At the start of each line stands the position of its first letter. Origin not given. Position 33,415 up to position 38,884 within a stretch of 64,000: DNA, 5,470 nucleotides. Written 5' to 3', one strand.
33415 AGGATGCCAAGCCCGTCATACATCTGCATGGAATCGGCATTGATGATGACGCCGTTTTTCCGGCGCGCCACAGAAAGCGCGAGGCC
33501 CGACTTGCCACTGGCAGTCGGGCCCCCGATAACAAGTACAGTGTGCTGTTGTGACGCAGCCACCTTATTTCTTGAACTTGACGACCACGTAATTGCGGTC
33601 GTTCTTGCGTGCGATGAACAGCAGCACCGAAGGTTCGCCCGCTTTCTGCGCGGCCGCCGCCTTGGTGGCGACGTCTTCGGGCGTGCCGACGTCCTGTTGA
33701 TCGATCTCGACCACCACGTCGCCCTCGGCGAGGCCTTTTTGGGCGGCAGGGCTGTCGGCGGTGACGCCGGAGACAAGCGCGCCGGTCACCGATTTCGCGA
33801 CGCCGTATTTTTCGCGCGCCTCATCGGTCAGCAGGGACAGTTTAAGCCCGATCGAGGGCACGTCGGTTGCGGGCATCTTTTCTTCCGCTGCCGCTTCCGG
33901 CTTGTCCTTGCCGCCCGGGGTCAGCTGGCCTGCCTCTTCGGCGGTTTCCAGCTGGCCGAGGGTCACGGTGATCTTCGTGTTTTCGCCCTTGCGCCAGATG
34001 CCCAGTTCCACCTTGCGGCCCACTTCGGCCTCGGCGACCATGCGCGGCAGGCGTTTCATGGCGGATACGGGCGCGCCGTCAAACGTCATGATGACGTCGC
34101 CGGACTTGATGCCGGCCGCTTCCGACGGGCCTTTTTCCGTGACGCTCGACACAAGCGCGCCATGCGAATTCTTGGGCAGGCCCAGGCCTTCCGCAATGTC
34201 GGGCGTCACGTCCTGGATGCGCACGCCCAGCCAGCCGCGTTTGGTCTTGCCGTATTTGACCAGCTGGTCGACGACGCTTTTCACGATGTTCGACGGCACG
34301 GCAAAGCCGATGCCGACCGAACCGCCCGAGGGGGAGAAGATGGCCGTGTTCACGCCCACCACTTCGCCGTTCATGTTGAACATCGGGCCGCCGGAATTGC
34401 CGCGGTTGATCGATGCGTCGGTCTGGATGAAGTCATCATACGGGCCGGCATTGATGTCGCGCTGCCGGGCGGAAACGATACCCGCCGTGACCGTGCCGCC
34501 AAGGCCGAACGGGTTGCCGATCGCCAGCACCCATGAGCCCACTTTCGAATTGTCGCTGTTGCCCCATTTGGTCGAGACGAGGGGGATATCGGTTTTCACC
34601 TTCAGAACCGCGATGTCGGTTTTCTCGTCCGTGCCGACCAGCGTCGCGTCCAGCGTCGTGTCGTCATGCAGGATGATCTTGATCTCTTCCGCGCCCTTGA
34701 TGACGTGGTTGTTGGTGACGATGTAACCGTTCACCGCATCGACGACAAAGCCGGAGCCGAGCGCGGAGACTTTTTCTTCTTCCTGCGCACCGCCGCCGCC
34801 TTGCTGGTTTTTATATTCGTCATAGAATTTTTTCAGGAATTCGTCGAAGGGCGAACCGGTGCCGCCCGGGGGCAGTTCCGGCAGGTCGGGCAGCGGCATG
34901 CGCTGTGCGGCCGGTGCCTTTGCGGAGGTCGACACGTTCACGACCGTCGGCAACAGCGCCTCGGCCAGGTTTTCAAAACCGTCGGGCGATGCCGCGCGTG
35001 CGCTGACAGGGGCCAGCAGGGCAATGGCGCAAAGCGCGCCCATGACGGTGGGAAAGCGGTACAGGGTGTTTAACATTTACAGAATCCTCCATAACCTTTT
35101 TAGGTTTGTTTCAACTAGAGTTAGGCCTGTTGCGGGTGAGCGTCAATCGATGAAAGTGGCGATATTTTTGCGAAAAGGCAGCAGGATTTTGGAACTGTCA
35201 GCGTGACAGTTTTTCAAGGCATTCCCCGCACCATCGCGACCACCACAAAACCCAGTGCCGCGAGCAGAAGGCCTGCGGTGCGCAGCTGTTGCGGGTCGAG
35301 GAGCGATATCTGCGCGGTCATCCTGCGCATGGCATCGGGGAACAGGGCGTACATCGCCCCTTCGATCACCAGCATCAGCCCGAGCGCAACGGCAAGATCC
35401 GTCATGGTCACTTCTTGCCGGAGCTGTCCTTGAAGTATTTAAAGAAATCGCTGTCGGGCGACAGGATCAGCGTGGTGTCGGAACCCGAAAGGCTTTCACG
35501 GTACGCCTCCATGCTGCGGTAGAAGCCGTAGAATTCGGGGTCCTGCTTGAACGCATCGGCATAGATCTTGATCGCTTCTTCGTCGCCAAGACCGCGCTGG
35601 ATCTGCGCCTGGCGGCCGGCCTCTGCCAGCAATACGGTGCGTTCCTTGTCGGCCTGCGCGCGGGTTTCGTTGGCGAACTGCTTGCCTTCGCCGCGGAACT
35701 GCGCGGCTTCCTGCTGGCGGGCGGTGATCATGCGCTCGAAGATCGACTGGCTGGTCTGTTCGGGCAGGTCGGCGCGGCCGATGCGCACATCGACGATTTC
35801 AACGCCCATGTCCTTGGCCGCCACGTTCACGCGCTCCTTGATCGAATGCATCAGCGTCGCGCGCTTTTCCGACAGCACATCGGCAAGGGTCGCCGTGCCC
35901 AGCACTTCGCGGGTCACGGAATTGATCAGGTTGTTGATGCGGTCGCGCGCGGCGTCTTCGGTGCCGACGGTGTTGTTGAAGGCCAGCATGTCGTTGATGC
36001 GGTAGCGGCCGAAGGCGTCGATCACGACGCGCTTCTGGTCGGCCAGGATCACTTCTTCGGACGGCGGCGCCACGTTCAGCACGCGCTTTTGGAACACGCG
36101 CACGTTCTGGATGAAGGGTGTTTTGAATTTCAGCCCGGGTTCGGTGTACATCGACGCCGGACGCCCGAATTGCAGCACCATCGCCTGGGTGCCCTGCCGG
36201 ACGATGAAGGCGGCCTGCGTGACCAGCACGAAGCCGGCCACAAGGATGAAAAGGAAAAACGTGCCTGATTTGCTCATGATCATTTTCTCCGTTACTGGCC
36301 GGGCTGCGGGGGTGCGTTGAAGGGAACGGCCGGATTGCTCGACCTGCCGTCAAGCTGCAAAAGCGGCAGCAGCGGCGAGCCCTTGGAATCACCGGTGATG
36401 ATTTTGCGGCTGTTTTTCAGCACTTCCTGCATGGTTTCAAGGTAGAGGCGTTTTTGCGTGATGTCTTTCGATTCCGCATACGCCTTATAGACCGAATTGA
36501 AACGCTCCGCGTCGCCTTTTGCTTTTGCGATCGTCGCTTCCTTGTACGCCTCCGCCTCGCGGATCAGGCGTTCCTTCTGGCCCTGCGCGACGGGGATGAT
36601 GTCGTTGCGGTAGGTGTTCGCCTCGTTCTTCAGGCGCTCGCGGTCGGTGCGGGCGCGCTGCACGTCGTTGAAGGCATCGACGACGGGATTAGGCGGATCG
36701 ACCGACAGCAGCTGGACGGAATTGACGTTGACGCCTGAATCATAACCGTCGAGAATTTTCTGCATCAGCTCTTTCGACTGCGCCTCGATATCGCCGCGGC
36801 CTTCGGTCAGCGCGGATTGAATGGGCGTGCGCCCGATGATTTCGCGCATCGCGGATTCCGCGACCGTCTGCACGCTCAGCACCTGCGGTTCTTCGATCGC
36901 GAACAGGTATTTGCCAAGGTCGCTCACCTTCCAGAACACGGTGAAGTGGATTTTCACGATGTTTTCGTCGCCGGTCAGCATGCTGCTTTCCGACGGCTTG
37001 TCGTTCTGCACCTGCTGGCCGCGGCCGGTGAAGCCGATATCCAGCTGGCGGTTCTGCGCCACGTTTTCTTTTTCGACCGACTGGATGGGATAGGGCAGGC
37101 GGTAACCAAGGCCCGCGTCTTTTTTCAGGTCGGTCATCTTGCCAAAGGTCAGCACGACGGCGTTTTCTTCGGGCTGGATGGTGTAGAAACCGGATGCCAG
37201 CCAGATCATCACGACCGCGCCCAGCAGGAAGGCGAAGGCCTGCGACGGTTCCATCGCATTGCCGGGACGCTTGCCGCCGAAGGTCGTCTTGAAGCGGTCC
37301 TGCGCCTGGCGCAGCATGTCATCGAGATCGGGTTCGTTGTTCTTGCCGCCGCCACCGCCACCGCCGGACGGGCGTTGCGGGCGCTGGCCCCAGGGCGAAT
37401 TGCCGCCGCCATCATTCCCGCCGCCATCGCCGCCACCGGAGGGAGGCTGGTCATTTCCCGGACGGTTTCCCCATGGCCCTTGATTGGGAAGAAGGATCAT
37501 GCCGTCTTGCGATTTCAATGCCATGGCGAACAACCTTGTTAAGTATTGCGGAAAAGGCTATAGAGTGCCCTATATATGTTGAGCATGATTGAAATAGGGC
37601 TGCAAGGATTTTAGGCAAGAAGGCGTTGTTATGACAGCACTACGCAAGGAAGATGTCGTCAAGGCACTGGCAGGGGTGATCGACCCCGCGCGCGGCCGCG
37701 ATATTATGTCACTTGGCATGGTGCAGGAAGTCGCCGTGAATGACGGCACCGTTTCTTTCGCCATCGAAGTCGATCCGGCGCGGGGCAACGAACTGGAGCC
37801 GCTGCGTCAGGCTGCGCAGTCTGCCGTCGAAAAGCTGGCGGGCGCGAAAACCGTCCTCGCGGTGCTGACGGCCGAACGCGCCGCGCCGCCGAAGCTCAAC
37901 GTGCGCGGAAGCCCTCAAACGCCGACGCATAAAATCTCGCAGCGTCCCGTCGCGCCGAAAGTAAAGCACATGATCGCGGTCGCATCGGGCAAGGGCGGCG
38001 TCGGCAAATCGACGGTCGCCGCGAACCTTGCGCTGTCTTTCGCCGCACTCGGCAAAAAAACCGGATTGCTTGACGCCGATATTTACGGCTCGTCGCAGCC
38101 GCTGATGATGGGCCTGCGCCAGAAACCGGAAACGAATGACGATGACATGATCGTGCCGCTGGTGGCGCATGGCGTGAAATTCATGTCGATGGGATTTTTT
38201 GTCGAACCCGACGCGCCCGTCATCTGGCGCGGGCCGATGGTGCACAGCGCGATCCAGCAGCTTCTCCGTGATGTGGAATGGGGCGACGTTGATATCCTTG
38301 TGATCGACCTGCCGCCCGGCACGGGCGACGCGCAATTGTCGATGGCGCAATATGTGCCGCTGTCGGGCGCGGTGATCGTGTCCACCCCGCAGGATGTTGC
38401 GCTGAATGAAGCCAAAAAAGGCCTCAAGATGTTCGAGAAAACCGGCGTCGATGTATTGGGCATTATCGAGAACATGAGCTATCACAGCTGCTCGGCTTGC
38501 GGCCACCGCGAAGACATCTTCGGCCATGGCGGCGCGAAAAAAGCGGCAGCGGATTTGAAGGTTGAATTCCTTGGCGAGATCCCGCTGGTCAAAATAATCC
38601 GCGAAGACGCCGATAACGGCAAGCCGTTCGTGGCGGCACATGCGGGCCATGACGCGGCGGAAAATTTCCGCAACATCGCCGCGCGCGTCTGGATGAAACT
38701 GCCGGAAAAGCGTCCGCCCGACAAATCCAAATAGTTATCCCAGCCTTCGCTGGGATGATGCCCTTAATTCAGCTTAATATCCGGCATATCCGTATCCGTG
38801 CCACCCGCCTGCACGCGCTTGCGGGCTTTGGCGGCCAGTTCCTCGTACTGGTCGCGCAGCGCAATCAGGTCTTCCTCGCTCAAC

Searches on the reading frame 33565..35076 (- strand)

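Call 47: search_protein_families(library=pfam, proteins=[window:33565-35076:-], max_evalue=0.0001)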
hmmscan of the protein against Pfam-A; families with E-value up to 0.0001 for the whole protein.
window:33565-35076:- (503 aa): 6 families
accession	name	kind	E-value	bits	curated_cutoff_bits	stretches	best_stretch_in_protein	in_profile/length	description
PF13365.12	Trypsin_2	-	8.7e-34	117.8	27.6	1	107-242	1-144/144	Trypsin-like peptidase domain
PF13180.12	PDZ_2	-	3.7e-26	91.7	27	2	283-373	3-80/80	PDZ domain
PF00089.32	Trypsin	-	1.7e-18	67.7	20.6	1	107-267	27-218/220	Trypsin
PF17820.7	PDZ_6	-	3.8e-17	62.2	27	2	435-474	2-41/54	PDZ domain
PF00595.29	PDZ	-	2e-16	60.6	23.2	2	277-360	6-80/81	PDZ domain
PF14685.13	PDZ_Tricorn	-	1.5e-08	34.9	25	0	421-498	11-87/88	Tricorn protease PDZ domain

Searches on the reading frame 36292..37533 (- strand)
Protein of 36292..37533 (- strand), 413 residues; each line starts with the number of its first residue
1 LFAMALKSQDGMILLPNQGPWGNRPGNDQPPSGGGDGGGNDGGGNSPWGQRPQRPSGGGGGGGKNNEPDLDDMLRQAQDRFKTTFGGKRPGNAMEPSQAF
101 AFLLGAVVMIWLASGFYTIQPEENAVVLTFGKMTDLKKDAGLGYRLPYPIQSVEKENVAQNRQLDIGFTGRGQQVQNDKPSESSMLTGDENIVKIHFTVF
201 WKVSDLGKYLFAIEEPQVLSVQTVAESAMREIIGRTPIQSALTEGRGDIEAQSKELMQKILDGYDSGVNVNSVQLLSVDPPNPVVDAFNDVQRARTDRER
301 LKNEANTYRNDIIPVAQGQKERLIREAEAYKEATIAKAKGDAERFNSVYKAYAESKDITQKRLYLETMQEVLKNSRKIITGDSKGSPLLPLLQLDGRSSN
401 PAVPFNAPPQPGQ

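Call 47: search_protein_families(library=pfam, proteins=[window:36292-37533:-], max_evalue=0.0001)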
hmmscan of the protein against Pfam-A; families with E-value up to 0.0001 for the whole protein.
window:36292-37533:- (413 aa): 2 families
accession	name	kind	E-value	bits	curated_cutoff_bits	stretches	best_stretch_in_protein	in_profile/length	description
PF01145.31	Band_7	-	2.6e-21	76.9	23.6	1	118-306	2-173/176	SPFH domain / Band 7 family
PF12221.13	HflK_N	-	5.2e-09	36.3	22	1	40-88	4-44/44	Bacterial membrane protein N terminal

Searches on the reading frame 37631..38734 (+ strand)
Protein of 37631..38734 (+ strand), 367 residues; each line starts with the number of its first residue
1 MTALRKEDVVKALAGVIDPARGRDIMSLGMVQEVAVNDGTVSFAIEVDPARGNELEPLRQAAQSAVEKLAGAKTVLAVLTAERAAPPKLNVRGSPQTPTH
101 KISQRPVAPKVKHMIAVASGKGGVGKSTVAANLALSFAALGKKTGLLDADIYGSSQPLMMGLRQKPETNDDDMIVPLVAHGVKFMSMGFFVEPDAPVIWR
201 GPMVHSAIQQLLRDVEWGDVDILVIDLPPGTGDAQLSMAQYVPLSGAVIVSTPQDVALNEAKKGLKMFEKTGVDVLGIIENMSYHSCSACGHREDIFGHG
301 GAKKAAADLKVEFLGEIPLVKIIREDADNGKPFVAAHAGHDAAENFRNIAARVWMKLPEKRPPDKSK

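Call 47: search_protein_families(library=pfam, proteins=[window:37631-38734:+], max_evalue=0.0001)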
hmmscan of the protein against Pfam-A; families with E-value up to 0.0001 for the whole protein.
window:37631-38734:+ (367 aa): 7 families
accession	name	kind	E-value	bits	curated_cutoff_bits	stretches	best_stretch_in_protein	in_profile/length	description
PF10609.15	ParA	-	3.2e-101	338.3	27.1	1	110-353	1-245/246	NUBPL iron-transfer P-loop NTPase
PF01883.24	FeS_assembly_P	-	3.3e-17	63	23.5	1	6-75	1-71/73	Iron-sulfur cluster assembly protein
PF01656.29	CbiA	-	5.6e-13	49.4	25.4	1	115-332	1-124/125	CobQ/CobB/MinD/ParA nucleotide binding domain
PF13614.12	AAA_31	-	9.7e-09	35.8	27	1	114-154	3-43/177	AAA domain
PF02374.21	ArsA_ATPase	-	4.4e-08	33.1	24.3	0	117-150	5-38/305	Anion-transporting ATPase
PF00142.24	Fer4_NifH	-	1.2e-06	28.6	25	1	119-354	6-245/271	4Fe-4S iron sulfur cluster binding proteins, NifH/frxC family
PF09140.17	MipZ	-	2.8e-05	24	20.7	1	113-178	1-65/262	ATPase MipZ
